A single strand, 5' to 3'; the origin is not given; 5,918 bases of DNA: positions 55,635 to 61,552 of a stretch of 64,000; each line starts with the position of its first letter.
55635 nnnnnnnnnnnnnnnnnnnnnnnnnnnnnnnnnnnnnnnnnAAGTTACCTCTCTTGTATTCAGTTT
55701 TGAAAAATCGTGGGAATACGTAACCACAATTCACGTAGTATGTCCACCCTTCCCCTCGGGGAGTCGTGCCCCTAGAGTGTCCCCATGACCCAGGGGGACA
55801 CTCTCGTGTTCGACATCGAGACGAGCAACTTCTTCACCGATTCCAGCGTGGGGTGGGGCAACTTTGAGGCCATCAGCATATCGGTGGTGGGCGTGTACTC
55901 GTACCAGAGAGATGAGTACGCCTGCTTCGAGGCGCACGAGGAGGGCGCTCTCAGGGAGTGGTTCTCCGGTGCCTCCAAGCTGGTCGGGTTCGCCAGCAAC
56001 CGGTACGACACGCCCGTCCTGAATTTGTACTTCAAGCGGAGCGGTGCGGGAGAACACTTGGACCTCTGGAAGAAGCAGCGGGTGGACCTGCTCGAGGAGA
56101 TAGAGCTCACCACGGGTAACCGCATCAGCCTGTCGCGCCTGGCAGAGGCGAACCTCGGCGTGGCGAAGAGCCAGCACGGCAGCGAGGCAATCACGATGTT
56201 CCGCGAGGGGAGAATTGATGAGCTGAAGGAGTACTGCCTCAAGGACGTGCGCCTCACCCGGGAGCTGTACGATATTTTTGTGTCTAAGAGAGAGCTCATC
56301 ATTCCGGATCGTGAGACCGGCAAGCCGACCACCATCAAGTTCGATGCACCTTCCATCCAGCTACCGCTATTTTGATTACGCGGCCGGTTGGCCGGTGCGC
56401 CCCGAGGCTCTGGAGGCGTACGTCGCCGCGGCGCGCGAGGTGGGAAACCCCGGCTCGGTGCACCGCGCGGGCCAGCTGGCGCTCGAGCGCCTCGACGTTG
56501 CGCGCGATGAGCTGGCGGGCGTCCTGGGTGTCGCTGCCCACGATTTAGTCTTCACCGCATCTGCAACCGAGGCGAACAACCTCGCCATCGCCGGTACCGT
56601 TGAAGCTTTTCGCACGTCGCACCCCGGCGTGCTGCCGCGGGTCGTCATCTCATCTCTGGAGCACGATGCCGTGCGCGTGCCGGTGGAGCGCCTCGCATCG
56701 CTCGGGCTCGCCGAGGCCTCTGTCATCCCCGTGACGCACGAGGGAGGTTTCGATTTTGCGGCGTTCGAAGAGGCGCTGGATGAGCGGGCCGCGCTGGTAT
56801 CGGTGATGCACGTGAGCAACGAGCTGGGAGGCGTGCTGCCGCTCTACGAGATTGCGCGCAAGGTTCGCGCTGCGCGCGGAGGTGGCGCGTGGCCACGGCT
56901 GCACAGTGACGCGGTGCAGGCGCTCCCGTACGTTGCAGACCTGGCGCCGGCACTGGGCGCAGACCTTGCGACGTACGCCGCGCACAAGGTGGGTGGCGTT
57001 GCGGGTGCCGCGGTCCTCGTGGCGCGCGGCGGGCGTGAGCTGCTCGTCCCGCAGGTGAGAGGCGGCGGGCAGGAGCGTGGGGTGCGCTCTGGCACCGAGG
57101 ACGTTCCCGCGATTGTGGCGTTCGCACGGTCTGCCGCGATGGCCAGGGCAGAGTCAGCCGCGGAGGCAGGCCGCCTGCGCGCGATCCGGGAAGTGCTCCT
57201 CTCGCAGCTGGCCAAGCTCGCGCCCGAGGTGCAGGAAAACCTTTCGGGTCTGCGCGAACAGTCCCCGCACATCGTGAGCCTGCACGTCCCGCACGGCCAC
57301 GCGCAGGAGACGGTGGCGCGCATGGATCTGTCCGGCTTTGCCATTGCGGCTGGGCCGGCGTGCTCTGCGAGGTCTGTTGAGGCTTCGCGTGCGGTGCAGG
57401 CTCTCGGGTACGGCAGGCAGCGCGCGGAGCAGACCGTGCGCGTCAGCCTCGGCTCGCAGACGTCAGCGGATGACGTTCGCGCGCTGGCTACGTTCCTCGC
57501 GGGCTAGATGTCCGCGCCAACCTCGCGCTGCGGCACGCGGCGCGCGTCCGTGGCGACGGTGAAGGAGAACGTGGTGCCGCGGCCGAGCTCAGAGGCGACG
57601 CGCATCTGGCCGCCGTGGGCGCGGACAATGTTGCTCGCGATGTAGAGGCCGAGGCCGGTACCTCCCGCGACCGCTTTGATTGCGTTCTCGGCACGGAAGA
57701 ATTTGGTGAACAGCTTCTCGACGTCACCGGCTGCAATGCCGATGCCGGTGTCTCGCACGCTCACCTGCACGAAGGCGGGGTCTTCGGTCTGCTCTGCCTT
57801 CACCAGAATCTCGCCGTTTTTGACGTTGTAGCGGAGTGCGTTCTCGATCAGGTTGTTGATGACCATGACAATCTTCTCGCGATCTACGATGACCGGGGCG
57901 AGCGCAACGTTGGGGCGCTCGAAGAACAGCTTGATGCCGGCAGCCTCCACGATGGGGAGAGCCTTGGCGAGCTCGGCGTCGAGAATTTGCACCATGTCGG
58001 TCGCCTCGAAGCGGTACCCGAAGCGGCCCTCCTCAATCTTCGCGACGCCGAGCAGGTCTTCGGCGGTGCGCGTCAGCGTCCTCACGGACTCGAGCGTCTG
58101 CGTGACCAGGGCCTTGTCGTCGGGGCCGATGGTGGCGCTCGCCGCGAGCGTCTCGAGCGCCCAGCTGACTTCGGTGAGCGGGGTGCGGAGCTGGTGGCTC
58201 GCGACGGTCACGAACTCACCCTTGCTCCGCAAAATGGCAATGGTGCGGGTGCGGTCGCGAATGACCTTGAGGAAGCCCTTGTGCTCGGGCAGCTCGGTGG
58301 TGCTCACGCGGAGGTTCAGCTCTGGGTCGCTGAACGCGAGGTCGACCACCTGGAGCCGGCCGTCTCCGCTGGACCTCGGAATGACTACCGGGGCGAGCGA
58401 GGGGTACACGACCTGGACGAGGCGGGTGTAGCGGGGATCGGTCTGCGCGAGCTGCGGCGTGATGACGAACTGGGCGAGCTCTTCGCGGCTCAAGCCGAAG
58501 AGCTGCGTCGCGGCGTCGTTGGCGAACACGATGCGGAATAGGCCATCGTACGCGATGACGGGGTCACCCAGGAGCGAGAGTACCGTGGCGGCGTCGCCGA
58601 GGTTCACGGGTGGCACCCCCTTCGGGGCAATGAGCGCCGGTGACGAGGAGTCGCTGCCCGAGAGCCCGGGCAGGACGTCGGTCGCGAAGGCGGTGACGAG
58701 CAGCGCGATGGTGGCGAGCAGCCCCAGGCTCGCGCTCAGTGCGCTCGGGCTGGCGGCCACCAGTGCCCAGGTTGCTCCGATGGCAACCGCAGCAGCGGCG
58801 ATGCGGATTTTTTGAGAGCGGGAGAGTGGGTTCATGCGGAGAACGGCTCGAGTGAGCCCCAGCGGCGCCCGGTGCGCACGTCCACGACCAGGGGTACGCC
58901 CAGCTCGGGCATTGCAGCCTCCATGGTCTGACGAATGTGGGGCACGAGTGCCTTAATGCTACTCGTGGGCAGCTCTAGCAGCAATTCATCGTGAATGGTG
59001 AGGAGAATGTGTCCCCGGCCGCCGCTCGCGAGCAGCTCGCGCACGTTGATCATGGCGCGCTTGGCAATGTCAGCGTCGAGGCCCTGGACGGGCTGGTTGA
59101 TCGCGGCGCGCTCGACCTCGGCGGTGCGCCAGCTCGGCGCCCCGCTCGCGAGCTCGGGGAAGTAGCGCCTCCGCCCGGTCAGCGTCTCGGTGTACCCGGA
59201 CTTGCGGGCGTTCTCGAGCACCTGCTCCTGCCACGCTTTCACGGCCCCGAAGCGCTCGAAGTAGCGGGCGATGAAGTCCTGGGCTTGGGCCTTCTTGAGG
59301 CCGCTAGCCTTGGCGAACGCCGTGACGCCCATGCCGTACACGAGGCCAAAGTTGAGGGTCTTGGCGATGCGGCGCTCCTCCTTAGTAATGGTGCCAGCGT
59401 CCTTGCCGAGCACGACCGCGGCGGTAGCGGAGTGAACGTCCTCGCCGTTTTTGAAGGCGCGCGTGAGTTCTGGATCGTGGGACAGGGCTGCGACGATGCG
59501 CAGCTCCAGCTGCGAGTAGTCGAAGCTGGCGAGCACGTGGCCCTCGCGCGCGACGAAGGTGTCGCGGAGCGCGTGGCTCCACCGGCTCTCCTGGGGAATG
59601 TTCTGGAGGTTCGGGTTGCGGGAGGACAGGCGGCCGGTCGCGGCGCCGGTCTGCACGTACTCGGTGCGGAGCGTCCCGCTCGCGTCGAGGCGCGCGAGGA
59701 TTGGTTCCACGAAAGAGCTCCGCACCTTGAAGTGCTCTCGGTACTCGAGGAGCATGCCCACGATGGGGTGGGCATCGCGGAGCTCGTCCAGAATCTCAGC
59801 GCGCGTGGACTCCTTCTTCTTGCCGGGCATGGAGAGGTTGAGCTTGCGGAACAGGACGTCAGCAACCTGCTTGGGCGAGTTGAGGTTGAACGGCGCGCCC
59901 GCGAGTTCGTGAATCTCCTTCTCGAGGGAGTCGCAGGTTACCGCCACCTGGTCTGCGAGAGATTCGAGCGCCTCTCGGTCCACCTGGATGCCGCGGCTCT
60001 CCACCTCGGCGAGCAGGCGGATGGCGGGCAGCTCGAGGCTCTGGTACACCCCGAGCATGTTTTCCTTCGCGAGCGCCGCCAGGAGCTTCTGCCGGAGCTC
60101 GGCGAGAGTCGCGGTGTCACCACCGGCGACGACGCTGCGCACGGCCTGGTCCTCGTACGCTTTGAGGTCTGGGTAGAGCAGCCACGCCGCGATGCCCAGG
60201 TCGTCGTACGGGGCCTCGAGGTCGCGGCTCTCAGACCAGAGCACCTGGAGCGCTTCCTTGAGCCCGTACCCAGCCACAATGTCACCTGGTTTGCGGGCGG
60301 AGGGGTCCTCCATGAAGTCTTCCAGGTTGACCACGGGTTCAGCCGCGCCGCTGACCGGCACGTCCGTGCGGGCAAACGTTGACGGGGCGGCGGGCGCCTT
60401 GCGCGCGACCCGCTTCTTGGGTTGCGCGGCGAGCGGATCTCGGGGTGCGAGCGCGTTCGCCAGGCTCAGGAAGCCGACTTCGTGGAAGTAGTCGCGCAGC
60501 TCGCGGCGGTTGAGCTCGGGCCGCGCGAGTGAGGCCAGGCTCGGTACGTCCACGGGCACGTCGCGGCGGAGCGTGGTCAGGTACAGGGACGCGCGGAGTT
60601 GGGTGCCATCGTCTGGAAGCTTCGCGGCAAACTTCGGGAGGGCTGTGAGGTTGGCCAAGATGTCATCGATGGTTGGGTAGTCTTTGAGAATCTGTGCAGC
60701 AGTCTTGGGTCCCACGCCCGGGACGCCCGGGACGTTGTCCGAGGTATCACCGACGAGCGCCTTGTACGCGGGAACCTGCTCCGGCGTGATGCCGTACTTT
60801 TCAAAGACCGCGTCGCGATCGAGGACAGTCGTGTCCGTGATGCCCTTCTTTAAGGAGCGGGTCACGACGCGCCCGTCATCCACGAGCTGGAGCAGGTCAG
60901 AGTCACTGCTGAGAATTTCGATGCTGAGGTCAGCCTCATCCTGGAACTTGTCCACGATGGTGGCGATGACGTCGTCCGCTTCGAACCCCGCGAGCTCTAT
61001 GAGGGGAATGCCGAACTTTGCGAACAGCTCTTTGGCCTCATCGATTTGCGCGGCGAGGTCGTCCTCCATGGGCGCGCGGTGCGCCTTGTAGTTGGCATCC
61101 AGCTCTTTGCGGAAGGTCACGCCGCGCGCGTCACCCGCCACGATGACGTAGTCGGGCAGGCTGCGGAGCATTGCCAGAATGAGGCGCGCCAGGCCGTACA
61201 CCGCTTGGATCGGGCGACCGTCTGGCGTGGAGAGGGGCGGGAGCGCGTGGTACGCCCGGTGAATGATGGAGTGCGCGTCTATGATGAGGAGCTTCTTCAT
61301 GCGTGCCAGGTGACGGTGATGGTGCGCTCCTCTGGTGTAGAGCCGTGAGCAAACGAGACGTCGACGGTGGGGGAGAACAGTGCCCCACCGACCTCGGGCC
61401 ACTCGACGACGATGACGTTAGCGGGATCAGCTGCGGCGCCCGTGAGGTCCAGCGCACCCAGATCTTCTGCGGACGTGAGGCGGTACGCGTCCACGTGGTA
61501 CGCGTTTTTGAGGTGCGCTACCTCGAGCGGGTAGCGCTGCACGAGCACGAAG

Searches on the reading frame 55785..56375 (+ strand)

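Call 46: search_protein_families(library=pfam, proteins=[window:55785-56375:+], max_evalue=0.01)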
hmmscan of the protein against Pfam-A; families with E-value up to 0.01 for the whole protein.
window:55785-56375:+ (196 aa): 2 families
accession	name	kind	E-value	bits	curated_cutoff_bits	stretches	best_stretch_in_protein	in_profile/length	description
PF13482.12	RNase_H_2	-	1.1e-07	32.4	22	1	8-164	2-163/165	RNase_H superfamily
PF10108.15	DNA_pol_B_exo2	-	6.7e-05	23.1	24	1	97-159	103-167/213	Predicted 3'-5' exonuclease related to the exonuclease domain of PolB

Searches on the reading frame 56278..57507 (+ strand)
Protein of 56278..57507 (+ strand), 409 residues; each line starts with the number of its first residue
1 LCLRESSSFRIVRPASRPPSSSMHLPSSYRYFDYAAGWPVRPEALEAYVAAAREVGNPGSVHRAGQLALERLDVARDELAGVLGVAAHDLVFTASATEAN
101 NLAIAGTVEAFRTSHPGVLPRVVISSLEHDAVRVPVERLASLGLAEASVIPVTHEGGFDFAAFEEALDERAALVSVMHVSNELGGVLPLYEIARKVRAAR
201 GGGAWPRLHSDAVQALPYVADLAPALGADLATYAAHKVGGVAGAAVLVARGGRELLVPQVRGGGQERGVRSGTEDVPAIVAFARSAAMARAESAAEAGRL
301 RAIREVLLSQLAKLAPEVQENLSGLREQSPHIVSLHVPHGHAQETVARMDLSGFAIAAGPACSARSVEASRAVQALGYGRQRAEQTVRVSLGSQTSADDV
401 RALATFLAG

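Call 46: search_protein_families(library=pfam, proteins=[window:56278-57507:+], max_evalue=0.01)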
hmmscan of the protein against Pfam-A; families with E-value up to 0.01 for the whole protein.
window:56278-57507:+ (409 aa): 1 family
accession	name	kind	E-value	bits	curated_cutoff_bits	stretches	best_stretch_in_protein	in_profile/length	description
PF00266.25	Aminotran_5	-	1.2e-42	146.6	21.5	1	31-403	2-371/371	Aminotransferase class-V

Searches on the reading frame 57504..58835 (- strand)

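Call 46: search_protein_families(library=pfam, proteins=[window:57504-58835:-], max_evalue=0.01)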
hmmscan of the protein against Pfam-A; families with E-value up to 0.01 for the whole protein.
window:57504-58835:- (443 aa): 6 families
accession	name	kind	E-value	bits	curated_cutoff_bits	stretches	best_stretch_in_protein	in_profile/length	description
PF02518.31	HATPase_c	-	2e-26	93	26.4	1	318-427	2-107/111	Histidine kinase-, DNA gyrase B-, and HSP90-like ATPase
PF00512.31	HisKA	-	2e-09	37.8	26.9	1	204-270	1-66/66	His Kinase A (phospho-acceptor) domain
PF13188.13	PAS_8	-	1.3e-05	25.3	21.8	1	85-121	6-44/65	PAS domain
PF00989.32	PAS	-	6.6e-05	23.3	22.6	1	84-121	5-42/113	PAS fold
PF13589.12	HATPase_c_3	-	0.0012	19.3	25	1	325-404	6-84/137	Histidine kinase-, DNA gyrase B-, and HSP90-like ATPase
PF13426.13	PAS_9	-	0.0023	18.6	27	1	96-123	7-34/103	PAS domain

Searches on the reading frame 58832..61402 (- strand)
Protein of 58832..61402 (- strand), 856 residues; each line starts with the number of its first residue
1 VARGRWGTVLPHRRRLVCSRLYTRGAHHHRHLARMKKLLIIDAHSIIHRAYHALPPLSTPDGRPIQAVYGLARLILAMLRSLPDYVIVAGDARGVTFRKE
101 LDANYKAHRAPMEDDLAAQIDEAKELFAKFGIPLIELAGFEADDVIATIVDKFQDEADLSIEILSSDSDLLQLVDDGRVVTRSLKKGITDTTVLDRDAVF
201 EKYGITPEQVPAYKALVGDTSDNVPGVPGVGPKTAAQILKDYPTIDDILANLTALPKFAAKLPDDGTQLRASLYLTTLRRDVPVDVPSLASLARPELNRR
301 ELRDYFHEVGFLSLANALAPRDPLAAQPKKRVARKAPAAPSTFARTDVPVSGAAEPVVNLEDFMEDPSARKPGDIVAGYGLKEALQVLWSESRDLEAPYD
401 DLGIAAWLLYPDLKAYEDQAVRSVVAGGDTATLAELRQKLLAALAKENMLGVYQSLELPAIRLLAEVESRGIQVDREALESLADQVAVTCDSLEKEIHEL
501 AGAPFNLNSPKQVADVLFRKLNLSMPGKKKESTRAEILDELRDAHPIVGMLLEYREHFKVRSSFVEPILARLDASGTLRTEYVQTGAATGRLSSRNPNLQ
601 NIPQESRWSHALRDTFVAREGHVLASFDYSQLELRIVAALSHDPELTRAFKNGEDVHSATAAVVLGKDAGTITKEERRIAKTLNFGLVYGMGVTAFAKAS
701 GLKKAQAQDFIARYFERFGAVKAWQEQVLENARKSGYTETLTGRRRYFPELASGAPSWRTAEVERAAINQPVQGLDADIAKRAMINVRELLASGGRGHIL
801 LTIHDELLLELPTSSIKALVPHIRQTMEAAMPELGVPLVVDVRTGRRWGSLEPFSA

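Call 46: search_protein_families(library=pfam, proteins=[window:58832-61402:-], max_evalue=0.01)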
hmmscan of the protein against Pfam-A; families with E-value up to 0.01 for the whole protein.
window:58832-61402:- (856 aa): 5 families
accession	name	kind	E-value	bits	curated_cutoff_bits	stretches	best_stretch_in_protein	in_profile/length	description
PF00476.26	DNA_pol_A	-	5.3e-123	411.2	34.3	1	477-849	2-380/381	DNA polymerase family A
PF02739.22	5_3_exonuc_N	-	4.5e-48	163.5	34.3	1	37-204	1-164/164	5'-3' exonuclease, N-terminal resolvase-like domain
PF01367.25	5_3_exonuc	-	1.4e-25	90.1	40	1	205-287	1-85/97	5'-3' exonuclease, C-terminal SAM fold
PF14520.12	HHH_5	-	0.0013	19.6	27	1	226-250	6-31/57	Helix-hairpin-helix domain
PF00633.29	HHH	-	0.0063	16.8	24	0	227-239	16-28/30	Helix-hairpin-helix motif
